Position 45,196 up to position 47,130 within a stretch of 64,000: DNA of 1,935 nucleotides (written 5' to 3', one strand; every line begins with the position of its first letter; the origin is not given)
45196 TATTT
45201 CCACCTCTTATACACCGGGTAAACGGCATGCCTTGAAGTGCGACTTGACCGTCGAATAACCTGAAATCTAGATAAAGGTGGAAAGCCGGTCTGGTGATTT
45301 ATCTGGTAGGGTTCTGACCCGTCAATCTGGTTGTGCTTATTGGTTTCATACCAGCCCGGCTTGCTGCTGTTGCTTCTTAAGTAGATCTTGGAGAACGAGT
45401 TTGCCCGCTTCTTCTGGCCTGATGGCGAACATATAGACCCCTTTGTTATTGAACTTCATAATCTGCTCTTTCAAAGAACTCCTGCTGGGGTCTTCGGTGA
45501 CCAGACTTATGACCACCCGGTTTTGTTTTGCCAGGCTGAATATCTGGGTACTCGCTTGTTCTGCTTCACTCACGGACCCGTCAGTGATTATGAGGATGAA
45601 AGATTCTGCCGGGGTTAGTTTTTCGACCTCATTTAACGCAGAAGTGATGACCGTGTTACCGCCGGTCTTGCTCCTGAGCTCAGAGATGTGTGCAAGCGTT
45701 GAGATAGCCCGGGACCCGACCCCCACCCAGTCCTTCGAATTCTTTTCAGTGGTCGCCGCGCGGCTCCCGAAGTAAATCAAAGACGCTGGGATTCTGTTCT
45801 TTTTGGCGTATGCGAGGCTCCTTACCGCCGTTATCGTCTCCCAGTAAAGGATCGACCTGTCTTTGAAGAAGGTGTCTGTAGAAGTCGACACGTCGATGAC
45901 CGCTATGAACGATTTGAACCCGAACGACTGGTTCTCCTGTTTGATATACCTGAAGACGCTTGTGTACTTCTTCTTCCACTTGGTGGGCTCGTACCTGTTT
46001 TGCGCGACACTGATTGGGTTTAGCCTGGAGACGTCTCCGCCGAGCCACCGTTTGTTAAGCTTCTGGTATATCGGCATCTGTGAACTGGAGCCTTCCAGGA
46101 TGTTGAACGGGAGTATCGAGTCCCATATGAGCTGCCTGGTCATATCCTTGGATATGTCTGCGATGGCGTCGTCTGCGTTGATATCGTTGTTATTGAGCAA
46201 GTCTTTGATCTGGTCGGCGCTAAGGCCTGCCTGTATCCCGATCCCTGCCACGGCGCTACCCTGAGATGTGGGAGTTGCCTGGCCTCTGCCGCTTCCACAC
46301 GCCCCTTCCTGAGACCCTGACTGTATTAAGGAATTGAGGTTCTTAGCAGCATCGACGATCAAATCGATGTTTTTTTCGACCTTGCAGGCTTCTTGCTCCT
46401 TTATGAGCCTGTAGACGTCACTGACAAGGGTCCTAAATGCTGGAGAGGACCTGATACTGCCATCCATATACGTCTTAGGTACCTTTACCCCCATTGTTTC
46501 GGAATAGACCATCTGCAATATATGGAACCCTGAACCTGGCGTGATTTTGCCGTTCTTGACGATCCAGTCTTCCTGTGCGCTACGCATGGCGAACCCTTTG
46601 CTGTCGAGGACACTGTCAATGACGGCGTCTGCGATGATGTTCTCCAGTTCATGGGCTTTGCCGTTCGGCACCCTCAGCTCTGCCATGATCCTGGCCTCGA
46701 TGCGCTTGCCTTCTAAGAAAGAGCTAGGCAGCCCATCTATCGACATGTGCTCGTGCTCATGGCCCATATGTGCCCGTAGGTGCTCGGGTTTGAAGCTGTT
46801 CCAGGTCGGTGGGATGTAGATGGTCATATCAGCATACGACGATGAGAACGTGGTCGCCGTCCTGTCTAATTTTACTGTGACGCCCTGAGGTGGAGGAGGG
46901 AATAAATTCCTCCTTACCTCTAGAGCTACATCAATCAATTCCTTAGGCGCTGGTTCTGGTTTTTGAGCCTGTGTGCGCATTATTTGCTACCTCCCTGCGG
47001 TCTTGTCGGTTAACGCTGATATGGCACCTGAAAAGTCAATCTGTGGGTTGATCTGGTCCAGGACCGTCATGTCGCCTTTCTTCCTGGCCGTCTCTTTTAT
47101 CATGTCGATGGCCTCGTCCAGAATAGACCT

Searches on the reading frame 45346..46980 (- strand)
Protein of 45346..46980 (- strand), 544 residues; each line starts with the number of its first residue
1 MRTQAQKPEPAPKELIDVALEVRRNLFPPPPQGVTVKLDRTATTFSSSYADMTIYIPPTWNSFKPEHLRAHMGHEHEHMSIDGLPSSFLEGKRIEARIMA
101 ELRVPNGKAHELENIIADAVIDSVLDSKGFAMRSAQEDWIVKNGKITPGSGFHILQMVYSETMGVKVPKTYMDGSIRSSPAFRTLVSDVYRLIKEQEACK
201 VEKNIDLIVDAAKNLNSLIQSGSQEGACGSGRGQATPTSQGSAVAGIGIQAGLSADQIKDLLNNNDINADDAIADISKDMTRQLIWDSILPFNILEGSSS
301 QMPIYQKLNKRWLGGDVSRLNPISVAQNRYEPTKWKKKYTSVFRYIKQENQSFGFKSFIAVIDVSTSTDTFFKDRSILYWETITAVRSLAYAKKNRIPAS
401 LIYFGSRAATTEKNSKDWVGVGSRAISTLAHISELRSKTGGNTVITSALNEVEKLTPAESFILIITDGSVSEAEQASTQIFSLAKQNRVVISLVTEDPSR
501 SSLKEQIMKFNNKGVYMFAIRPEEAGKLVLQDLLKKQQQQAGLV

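Call 11: search_protein_families(library=pfam, max_evalue=0.01, proteins=[window:45346-46980:-])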
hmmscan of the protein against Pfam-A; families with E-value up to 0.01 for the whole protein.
window:45346-46980:- (544 aa): 4 families
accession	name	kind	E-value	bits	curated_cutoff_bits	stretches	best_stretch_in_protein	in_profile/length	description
PF05762.20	VWA_CoxE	-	0.0016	18.3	26.4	1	424-500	111-192/222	VWA domain containing CoxE-like protein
PF10138.15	vWA-TerF-like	-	0.0045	17.6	29.4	1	359-485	5-131/200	vWA found in TerF C terminus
PF25106.1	VWA_4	-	0.0045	17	27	1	429-506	63-142/169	von Willebrand factor A domain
PF00092.34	VWA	-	0.009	16.7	23.8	0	361-495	5-139/174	von Willebrand factor type A domain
